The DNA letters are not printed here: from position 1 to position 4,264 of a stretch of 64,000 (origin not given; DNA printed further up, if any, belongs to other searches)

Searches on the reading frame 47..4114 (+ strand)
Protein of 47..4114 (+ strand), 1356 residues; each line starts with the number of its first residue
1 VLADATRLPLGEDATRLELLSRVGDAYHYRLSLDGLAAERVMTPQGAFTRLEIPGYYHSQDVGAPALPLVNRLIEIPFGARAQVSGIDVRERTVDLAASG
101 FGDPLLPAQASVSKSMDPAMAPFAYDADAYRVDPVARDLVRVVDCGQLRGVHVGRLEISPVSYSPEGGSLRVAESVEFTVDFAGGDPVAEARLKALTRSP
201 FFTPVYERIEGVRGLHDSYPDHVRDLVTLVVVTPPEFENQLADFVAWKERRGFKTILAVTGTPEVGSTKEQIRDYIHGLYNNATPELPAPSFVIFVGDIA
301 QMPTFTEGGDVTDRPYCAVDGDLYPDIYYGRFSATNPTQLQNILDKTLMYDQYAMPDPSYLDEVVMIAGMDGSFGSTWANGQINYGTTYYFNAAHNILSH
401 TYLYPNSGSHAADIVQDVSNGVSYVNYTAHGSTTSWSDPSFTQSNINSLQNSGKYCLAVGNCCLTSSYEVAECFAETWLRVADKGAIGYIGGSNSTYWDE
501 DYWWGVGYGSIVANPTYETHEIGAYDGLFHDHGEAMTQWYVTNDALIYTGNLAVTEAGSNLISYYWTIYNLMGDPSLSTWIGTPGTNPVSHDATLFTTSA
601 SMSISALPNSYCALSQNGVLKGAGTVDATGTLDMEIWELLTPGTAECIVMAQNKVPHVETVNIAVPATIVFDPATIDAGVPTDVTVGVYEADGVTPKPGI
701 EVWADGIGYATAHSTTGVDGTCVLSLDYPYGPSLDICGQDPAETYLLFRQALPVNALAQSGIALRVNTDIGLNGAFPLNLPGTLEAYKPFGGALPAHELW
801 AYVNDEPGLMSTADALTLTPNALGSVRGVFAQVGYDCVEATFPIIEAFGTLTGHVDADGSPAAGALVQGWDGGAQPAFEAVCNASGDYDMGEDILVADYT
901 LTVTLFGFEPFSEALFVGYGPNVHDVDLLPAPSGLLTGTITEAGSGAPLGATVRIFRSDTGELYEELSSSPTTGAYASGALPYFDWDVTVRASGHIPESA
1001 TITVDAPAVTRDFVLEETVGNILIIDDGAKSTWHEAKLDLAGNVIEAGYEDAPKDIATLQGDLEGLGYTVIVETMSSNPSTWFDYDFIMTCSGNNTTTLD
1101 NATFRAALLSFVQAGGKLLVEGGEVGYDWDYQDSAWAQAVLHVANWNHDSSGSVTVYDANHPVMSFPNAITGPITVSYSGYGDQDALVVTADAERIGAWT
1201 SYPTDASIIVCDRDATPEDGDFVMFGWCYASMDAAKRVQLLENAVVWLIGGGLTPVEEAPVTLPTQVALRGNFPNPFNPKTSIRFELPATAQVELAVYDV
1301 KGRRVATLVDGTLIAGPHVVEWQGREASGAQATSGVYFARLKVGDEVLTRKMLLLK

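Call 67: search_protein_families(library=pfam, proteins=[window:47-4114:+], max_evalue=0.001)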
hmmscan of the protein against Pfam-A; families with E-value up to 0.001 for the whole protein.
window:47-4114:+ (1356 aa): 6 families
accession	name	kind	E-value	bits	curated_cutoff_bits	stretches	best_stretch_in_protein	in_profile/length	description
PF01364.23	Peptidase_C25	-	2.5e-57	195.3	23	1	230-578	2-373/374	Peptidase family C25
PF03785.20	Peptidase_C25_C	-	3e-12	46.7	25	1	584-662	1-79/79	Peptidase family C25, C terminal ig-like domain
PF13620.12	CarboxypepD_reg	-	7e-11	42.8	32.3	1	936-1014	2-80/82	Carboxypeptidase regulatory-like domain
PF13860.13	FlgD_ig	-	1e-08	35.5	27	1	1281-1338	12-70/79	FlgD Ig-like domain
PF08126.16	Propeptide_C25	-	1.2e-08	34.8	22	1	34-194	29-184/205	Propeptide_C25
PF18962.6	Por_Secre_tail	-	0.00071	20.3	27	0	1273-1352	2-73/75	Secretion system C-terminal sorting domain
